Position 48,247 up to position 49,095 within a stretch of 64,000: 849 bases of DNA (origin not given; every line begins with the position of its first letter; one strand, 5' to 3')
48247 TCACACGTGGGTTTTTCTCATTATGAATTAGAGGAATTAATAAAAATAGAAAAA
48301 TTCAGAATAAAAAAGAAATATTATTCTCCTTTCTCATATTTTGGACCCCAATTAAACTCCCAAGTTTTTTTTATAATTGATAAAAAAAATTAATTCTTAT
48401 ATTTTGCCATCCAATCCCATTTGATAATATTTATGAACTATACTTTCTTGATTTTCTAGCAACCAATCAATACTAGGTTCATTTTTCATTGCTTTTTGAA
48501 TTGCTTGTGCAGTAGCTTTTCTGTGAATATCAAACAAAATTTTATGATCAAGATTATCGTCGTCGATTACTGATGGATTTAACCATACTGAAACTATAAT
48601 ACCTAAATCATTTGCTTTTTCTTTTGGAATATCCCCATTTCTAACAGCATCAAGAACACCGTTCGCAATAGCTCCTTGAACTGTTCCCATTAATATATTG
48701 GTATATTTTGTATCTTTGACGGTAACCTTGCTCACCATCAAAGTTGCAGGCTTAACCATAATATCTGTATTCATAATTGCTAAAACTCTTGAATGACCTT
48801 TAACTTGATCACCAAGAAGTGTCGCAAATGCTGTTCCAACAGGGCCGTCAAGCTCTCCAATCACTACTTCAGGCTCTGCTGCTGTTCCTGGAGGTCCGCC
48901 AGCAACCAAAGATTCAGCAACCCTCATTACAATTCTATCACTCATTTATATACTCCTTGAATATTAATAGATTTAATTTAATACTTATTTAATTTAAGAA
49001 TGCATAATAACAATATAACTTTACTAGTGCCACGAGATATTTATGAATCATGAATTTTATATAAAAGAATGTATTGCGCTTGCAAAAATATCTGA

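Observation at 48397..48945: Orphan formaldehyde-activating-enzyme (Fae) family gene on the minus strand, compositionally distinct, in an otherwise heterotroph-like core region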

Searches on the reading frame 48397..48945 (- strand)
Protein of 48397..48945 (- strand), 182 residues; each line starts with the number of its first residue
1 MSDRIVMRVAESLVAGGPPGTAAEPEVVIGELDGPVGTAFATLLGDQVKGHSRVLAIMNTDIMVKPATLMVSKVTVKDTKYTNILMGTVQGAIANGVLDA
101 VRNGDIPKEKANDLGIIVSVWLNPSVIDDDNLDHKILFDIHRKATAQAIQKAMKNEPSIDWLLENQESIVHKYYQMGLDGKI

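Call 3: search_protein_families(library=pfam, proteins=[window:48397-48945:-], max_evalue=1)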
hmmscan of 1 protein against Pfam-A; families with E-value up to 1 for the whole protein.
window:48397-48945:- (182 aa): 1 family
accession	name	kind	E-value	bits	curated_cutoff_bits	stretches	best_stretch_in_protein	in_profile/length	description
PF08714.17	Fae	-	1.2e-59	201.3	27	1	10-173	2-158/159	Formaldehyde-activating enzyme (Fae)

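Call 4: search_protein_families(library=ncbifam, proteins=[window:48397-48945:-], max_evalue=1)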
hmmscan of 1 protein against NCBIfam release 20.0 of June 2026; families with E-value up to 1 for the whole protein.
window:48397-48945:- (182 aa): 3 families
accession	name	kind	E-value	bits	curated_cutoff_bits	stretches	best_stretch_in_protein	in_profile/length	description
TIGR03126.1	one_C_fae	equivalog_domain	1.8e-37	128.9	118.05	1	7-171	1-158/160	formaldehyde-activating enzyme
NF009833.0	PRK13307.1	equivalog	5e-29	101.4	274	1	8-172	3-160/392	bifunctional 5,6,7,8-tetrahydromethanopterin hydro-lyase/3-hexulose-6-phosphate synthase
NF007277.0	PRK09736.1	equivalog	0.051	12.7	338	1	48-86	234-268/353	5-methylcytosine-specific restriction endonuclease system specificity protein McrC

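Call 5: search_solved_structures(query=window:48397-48945:-, max_evalue=1, show_alignments=2)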
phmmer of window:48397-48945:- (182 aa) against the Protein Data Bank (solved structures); distinct sequences matched with E-value up to 1: 4.
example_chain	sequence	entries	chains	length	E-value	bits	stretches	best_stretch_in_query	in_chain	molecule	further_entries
1y5y_A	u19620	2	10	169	4e-19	72.6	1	7-173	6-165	Formaldehyde-activating enzyme fae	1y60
8ub7_B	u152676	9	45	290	1.9e-18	70.3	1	7-173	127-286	Avd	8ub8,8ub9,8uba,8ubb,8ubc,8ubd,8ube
8ub3_A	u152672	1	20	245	0.42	13.9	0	143-171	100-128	DpHF7 filament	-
5yqi_A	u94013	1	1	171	0.9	12.8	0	27-125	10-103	Membrane-anchored lipid-binding protein YSP2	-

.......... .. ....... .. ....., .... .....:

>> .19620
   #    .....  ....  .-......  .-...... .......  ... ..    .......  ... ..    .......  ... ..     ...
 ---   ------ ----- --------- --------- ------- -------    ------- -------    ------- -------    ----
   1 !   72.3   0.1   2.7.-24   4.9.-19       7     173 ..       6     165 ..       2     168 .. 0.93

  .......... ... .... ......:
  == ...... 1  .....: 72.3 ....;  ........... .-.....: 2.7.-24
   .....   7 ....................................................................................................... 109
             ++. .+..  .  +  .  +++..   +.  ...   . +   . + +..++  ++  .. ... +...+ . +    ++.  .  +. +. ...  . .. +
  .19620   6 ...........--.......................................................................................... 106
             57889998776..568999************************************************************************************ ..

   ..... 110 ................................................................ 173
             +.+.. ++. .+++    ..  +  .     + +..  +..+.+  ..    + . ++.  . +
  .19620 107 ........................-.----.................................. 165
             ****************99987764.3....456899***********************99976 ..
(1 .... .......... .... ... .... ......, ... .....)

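Call 9: find_homologous_proteins(query=window:48397-48945:-, max_evalue=0.00001)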
Query window:48397-48945:- (182 aa): 6106 proteins with E <= 0.00001 among 6180 candidates; the best 120 are listed.
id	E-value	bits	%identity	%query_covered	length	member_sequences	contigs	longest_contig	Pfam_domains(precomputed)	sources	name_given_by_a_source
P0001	5.5e-113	393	100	100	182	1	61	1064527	PF08714.18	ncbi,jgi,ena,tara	ncbi:MAG: formaldehyde-activating enzyme [Gammaproteobacteria bacterium]|jgi:5,6,7,8-tetrahydrometha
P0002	7.4e-113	392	99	100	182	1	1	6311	PF08714.18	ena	-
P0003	7.4e-113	392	99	100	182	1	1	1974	PF08714.18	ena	-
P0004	7.4e-113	392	99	100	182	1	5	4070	PF08714.18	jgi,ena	-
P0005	7.4e-113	392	99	100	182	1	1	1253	PF08714.18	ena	-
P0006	7.8e-113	392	99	100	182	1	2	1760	PF08714.18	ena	-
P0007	9.9e-113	392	99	100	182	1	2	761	PF08714.18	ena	-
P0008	1.3e-112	392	99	100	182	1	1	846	PF08714.18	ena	-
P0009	1.3e-112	392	99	100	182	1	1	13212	PF08714.18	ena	-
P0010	1.5e-112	391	99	100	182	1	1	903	PF08714.18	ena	-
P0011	1.8e-112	391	99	100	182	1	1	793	PF08714.18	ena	-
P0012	2.1e-112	391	99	100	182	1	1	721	PF08714.18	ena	-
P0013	2.6e-112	391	99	100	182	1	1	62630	PF08714.18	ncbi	-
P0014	2.9e-112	390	99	100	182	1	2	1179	PF08714.18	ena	-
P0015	3.7e-112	390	99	100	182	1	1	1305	PF08714.18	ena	-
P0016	3.8e-112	390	99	100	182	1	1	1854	PF08714.18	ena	-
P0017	5.6e-112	390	99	100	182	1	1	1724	PF08714.18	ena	-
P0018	1.4e-109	382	96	100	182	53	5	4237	PF08714.18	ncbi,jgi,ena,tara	tara:strand:- start:433 stop:981 length:549 start_codon:yes stop_codon:yes gene_type:complete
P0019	1.8e-107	375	95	100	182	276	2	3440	PF08714.18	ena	-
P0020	2.8e-107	374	95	100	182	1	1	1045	PF08714.18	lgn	-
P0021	4.4e-107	374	95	100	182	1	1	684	PF08714.18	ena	-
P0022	8.1e-107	373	93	100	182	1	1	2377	PF08714.18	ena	-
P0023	3.2e-106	371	94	100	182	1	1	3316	PF08714.18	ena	-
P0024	5.2e-106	370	93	100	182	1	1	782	PF08714.18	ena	-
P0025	2.3e-105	368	95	100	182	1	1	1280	PF08714.18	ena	-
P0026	2.7e-105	368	93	100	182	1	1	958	PF08714.18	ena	-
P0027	1.1e-104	366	92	100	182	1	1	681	PF08714.18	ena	-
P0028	2.0e-104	365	98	93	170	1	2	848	PF08714.18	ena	-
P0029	1.6e-103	362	92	100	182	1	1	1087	PF08714.18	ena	-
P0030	1.7e-102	359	90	100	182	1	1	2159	PF08714.18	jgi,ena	-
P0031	4.1e-102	357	89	100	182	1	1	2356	PF08714.18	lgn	-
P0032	4.9e-102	357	89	100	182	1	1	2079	PF08714.18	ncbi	-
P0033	7.3e-102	357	89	100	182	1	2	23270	PF08714.18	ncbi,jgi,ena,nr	ncbi:MAG: formaldehyde-activating enzyme [Proteobacteria bacterium]|nr:formaldehyde-activating enzym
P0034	7.3e-102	357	89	100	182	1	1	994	PF08714.18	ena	-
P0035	8.1e-102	356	90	100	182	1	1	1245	PF08714.18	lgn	-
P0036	9.9e-102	356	88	100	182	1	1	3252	PF08714.18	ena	-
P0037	1.1e-101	356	88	100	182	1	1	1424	PF08714.18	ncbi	-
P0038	1.4e-101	356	88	100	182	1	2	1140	PF08714.18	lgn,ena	-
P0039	1.7e-101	355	89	100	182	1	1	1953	PF08714.18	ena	-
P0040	1.8e-101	355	88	100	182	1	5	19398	PF08714.18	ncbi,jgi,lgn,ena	-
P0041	2.2e-101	355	88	100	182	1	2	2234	PF08714.18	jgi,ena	jgi:formaldehyde-activating enzyme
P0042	2.3e-101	355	88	100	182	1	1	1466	PF08714.18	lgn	-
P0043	2.3e-101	355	88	100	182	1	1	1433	PF08714.18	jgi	-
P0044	2.5e-101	355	89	100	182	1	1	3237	PF08714.18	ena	-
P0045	2.6e-101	355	91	100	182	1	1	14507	PF08714.18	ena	-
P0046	2.9e-101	355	88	100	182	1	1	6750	PF08714.18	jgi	jgi:5,6,7,8-tetrahydromethanopterin hydro-lyase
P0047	3.0e-101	355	88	100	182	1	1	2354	PF08714.18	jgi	-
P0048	3.2e-101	355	88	100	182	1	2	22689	PF08714.18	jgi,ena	-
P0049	3.2e-101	355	88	100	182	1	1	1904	PF08714.18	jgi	jgi:formaldehyde-activating enzyme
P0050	3.3e-101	354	88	100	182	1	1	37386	PF08714.18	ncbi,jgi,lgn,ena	-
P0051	3.3e-101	354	88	100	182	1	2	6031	PF08714.18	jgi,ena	-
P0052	3.4e-101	354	87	100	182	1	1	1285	PF08714.18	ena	-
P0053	3.6e-101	354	88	100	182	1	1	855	PF08714.18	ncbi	-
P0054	3.6e-101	354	88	100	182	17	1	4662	PF08714.18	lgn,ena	-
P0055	3.8e-101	354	88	100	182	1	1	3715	PF08714.18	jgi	-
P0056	4.0e-101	354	90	100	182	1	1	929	PF08714.18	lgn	-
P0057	4.0e-101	354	87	100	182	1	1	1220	PF08714.18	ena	-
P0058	4.1e-101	354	86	100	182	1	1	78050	PF08714.18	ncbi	-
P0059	4.7e-101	354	88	100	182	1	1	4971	PF08714.18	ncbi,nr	ncbi:MAG: formaldehyde-activating enzyme [Gammaproteobacteria bacterium]|nr:formaldehyde-activating 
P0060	4.9e-101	354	88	100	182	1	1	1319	PF08714.18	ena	-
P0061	5.2e-101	354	88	100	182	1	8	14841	PF08714.18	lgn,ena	-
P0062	5.9e-101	354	88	100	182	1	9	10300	PF08714.18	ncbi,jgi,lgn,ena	-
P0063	6.1e-101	354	88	100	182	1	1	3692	PF08714.18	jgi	-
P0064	6.2e-101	354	88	100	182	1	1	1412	PF08714.18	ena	-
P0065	6.4e-101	354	88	100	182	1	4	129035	PF08714.18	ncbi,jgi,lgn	jgi:formaldehyde-activating enzyme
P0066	6.7e-101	353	88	100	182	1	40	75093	PF08714.18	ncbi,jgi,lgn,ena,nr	ncbi:MAG: formaldehyde-activating enzyme [Proteobacteria bacterium]|nr:formaldehyde-activating enzym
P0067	8.0e-101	353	87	100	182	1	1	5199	PF08714.18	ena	-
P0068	8.0e-101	353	87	100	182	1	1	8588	PF08714.18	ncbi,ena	-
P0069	8.0e-101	353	88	100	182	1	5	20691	PF08714.18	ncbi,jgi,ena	-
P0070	8.3e-101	353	87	100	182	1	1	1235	PF08714.18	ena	-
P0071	9.4e-101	353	89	100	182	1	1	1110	PF08714.18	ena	-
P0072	9.9e-101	353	88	100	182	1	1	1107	PF08714.18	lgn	-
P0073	1.0e-100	353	87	100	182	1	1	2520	PF08714.18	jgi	-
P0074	1.0e-100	353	88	100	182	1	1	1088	PF08714.18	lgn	-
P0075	1.0e-100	353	88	100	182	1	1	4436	PF08714.18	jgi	-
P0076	1.1e-100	353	88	100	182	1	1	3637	PF08714.18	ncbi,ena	-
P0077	1.1e-100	353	87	100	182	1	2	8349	PF08714.18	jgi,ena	-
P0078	1.1e-100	353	89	100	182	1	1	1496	PF08714.18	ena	-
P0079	1.1e-100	353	87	100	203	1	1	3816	PF08714.18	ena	-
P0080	1.2e-100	353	87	100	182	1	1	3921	PF08714.18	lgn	-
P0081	1.2e-100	353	86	100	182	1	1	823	PF08714.18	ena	-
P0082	1.2e-100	353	90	100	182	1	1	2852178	PF08714.18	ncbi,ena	-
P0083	1.2e-100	353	87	100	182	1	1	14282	PF08714.18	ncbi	-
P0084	1.2e-100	353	88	100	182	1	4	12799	PF08714.18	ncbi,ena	-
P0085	1.2e-100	353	86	100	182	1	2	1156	PF08714.18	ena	-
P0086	1.2e-100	353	88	100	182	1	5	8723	PF08714.18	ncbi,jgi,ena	-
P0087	1.3e-100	353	86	100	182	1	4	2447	PF08714.18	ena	-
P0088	1.4e-100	352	87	100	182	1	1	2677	PF08714.18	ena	-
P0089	1.4e-100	352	87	100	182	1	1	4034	PF08714.18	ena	-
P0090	1.4e-100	352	87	100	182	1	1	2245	PF08714.18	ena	-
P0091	1.4e-100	352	88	100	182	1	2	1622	PF08714.18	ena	-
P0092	1.6e-100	352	88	100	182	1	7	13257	PF08714.18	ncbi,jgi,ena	jgi:formaldehyde-activating enzyme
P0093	1.7e-100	352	88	100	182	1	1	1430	PF08714.18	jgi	-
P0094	1.7e-100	352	90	100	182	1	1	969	PF08714.18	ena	-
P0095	1.8e-100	352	87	100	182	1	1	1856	PF08714.18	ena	-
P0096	1.9e-100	352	87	100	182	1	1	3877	PF08714.18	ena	-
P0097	2.0e-100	352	87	100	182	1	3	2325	PF08714.18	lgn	-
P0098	2.2e-100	352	88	100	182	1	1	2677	PF08714.18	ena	-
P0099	2.2e-100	352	87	100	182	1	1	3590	PF08714.18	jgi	-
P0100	2.2e-100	352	87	100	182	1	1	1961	PF08714.18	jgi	-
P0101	2.2e-100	352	87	100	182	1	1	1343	PF08714.18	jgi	-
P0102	2.3e-100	352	90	100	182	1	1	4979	PF08714.18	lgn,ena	-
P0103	2.4e-100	352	87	100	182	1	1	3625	PF08714.18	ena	-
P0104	2.4e-100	352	87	100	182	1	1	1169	PF08714.18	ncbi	-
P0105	2.5e-100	352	88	100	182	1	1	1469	PF08714.18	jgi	-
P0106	2.7e-100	351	88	100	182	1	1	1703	PF08714.18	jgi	-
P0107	2.7e-100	351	87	100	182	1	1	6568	PF08714.18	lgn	-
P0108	2.8e-100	351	87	100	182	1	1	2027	PF08714.18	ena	-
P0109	2.8e-100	351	87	100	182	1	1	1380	PF08714.18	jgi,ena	jgi:formaldehyde-activating enzyme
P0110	2.9e-100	351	87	100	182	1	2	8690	PF08714.18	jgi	jgi:formaldehyde-activating enzyme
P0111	3.0e-100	351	90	100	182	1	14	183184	PF08714.18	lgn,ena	-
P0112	3.1e-100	351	87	100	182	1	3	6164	PF08714.18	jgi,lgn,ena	jgi:5,6,7,8-tetrahydromethanopterin hydro-lyase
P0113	3.1e-100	351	87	100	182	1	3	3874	PF08714.18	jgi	jgi:5,6,7,8-tetrahydromethanopterin hydro-lyase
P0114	3.1e-100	351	89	100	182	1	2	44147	PF08714.18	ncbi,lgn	ncbi:MAG: formaldehyde-activating enzyme [Gammaproteobacteria bacterium]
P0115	3.2e-100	351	87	100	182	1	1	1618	PF08714.18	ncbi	-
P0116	3.2e-100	351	87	100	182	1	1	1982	PF08714.18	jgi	-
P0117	3.2e-100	351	86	100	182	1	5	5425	PF08714.18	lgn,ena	-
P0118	3.5e-100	351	87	100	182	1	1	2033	PF08714.18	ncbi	-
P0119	3.9e-100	351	87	100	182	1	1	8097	PF08714.18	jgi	-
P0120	3.9e-100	351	87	100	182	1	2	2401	PF08714.18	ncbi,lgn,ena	-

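Call 10: find_related_loci(query=window:48397-48945:-, collection=genome_contigs, flank=10000)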
Query window:48397-48945:- (182 aa) in genome_contigs; peptide patterns used: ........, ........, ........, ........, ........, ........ (x = any residue, [..] = any of these).
599 stretches matched a pattern (row limit reached: there are more); 508 encode a relative of the query (tblastn E <= 1e-3); the best 80 are kept; 80 distinct loci.
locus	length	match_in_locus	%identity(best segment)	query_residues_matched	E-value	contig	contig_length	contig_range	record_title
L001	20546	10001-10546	97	1-182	8e-117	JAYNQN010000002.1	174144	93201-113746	MAG: Gammaproteobacteria bacterium isolate 139539_COM_metabat_bins_2.tsv.028 NODE_45_length_174144_cov_5.280196, whole g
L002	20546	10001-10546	97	1-182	7e-117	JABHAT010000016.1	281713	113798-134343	MAG: Gammaproteobacteria bacterium isolate SI036_bin62 k141_970050, whole genome shotgun sequence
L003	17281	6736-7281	96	1-182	3e-116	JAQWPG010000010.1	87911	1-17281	MAG: Gammaproteobacteria bacterium isolate cluster2_bin.221 k141_108270, whole genome shotgun sequence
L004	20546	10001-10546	96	1-182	3e-116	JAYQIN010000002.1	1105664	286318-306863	MAG: Thiothrix sp. isolate SD4487_NP_metabat_bins_2.tsv.828 contig_9353_pilon, whole genome shotgun sequence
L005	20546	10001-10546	95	1-182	2e-115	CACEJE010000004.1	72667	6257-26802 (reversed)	uncultured Thiothrix sp. isolate AG-390-O20 genome assembly, contig: AG-390-O20_NODE_4, whole genome shotgun sequence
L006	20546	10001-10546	95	1-182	2e-114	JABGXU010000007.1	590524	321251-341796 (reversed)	MAG: Gammaproteobacteria bacterium isolate SI034_bin82 k141_1263235, whole genome shotgun sequence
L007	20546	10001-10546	95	1-182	1e-114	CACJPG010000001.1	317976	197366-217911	uncultured Thiothrix sp. isolate AG-447-N20 genome assembly, contig: AG-447-N20_NODE_1, whole genome shotgun sequence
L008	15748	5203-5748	95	1-182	1e-114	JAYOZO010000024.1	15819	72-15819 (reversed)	MAG: Thiothrix sp. isolate 139561_S162_rosella_bins.tsv.155 NODE_4049_length_15819_cov_5.115389, whole genome shotgun se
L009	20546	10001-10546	94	1-182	1e-113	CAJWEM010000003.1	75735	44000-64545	MAG TPA_asm: uncultured Gammaproteobacteria bacterium isolate ERR599032_bin.76_MetaBAT_v2.12.1_MAG genome assembly, cont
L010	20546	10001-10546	93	1-182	7e-113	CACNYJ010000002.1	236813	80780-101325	MAG: uncultured Thiothrix sp. isolate AH-287-I11 genome assembly, contig: AH-287-I11_NODE_2, whole genome shotgun sequen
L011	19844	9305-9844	93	1-180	4e-112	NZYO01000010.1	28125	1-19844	MAG: Gammaproteobacteria bacterium isolate NAT271 31240, whole genome shotgun sequence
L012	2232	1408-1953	88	1-182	5e-113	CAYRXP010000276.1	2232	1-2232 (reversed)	MAG TPA_asm: uncultured Enterobacteriaceae bacterium isolate binchicken_co61_101 genome assembly, contig: NODE_25237_len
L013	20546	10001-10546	90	1-182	2e-107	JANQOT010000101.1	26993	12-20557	MAG: Gammaproteobacteria bacterium isolate IP29b_bin.141 k99_2295742, whole genome shotgun sequence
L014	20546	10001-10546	88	1-182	1e-107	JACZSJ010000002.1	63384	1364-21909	MAG: Proteobacteria bacterium isolate B10T3L8 B10T3L8_NODE78, whole genome shotgun sequence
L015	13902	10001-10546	88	1-182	2e-107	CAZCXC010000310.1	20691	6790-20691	MAG TPA_asm: uncultured Enterobacteriaceae bacterium isolate binchicken_co244_6 genome assembly, contig: k141_4478882, w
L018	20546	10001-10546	88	1-182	4e-107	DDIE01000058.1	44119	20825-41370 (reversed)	MAG TPA_asm: Proteobacteria bacterium UBA1858 UBA1858_contig_25882, whole genome shotgun sequence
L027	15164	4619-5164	87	1-182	3e-106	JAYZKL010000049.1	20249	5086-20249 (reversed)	MAG: Pseudomonadota bacterium isolate XB_MAG282 DB_MAG282_0049, whole genome shotgun sequence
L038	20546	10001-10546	88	1-182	3e-105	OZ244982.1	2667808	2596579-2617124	MAG: Gammaproteobacteria bacterium isolate c50a0692-9ae5-4c27-9875-81729ab4e4f1 genome assembly, chromosome: 1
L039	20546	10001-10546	84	1-182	2e-105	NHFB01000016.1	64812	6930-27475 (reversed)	MAG: Betaproteobacteria bacterium TMED100 42634, whole genome shotgun sequence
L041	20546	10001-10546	86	1-182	4e-105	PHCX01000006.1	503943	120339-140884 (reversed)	MAG: Betaproteobacteria bacterium HGW-Betaproteobacteria-1 yuki_s1_sub10_scaffold_12, whole genome shotgun sequence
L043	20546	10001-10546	85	1-182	4e-105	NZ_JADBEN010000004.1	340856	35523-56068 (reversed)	Methylobacillus flagellatus strain A12 NODE_4_length_340856_cov_20.9892_ID_49390, whole genome shotgun sequence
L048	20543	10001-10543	86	1-181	4e-105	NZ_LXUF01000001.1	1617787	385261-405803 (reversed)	Methylovorus sp. MM2 NODE_1, whole genome shotgun sequence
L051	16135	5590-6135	86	1-182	6e-105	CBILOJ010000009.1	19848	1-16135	MAG TPA_asm: uncultured Methylophilaceae bacterium isolate SRR16817063_concoct_22 genome assembly, contig: ERZ27393303.6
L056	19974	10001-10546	86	1-182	1e-104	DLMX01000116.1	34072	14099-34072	MAG TPA_asm: Methylophilaceae bacterium UBA7525 UBA7525_contig_939, whole genome shotgun sequence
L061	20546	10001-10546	84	1-182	2e-104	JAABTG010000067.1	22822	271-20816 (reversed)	MAG: Thiotrichales bacterium isolate S21.Bin127 Scaffold_49, whole genome shotgun sequence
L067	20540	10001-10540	84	3-182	8e-104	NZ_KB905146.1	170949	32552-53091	Methylophilus methylotrophus DSM 46235 = ATCC 53528 F463DRAFT_scaffold00006.6, whole genome shotgun sequence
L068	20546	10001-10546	86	1-182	4e-104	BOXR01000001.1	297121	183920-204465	MAG: Ectothiorhodospiraceae bacterium CM1_5m.P53 DNA, sequence1, whole genome shotgun sequence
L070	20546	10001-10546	85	1-182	5e-104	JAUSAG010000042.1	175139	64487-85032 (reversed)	MAG: Methylotenera sp. isolate E6_maxbin.001 E6_k141_547608, whole genome shotgun sequence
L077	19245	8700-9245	84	1-182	1e-103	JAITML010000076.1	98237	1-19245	MAG: Methylobacillus sp. isolate Pmx449_bin13 k119_519558, whole genome shotgun sequence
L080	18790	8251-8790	84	3-182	1e-103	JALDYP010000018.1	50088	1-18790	MAG: Methylophilus sp. isolate MCT-ROC-04 NODE_249_length_50088_cov_23.089601, whole genome shotgun sequence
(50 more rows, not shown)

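Call 23: search_protein_representatives(protein=window:48397-48945:-)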
Query: 182 residues. Proteins with E-value up to 0.001 (for the whole library): 824; up to 1e-10: 366; up to 1e-30: 58. The best 150 are listed.
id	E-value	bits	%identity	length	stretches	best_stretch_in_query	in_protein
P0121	1.8e-69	249.5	65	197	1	2-181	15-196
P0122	5.1e-56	205.7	78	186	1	5-126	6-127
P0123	7.9e-56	205.1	59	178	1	1-176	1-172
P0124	1.1e-55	204.7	74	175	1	10-139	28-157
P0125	1.8e-55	203.9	65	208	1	1-162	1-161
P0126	1.1e-54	201.3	67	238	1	21-164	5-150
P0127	1.6e-54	200.9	83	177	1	1-115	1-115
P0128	1.3e-52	194.7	76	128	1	1-127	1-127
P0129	3.6e-51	189.9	68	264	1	2-136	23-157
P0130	3.7e-51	189.9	75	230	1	1-125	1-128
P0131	4.4e-50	186.4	74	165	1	39-156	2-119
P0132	7.9e-50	185.6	74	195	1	1-125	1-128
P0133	5.4e-49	182.8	87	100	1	89-182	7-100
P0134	4.5e-48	179.8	69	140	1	61-181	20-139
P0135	1.8e-47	177.9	81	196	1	1-111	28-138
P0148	9.3e-41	156.0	44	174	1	3-172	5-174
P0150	3.1e-39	151.1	44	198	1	1-175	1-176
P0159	2.9e-36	141.4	45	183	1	5-175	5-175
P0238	4.9e-22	95.1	38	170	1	7-169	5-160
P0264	1.5e-18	83.8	35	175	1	9-177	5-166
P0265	1.8e-18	83.5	31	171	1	10-173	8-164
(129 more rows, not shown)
